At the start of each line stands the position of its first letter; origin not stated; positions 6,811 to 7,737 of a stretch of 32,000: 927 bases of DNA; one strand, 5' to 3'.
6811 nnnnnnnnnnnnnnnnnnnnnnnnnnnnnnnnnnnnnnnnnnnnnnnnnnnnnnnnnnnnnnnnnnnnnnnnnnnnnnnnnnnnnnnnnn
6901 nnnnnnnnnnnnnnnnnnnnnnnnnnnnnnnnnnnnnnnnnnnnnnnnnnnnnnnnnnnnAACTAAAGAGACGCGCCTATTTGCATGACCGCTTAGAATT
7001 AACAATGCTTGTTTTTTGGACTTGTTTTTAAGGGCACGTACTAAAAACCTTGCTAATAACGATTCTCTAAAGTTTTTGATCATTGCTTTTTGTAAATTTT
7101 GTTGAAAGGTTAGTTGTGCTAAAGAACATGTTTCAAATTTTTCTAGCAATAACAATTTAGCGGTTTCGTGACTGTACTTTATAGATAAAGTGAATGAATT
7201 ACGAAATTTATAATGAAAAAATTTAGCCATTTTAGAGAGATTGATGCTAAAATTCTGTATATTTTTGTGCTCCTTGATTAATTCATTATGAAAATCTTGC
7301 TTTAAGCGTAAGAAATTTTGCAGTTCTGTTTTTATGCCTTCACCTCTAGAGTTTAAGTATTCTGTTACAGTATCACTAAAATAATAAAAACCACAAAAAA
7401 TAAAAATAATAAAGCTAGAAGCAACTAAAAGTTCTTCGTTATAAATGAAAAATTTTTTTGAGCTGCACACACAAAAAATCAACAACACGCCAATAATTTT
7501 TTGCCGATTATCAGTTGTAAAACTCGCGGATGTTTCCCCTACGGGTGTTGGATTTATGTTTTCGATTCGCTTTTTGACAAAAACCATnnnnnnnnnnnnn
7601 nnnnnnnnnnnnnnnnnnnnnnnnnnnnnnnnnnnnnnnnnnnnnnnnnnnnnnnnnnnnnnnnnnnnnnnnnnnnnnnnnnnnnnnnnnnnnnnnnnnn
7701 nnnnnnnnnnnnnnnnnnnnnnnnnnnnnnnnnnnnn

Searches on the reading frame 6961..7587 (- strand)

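Call 73: search_protein_families(library=pfam, proteins=[window:6961-7587:-], max_evalue=0.01)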
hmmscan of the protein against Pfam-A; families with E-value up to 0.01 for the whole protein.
window:6961-7587:- (209 aa): 1 family
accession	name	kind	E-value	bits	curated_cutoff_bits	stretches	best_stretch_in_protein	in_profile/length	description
PF05405.19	Mt_ATP-synt_B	-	7.1e-18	65.2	21.7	1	38-195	2-159/163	Mitochondrial ATP synthase B chain precursor (ATP-synt_B)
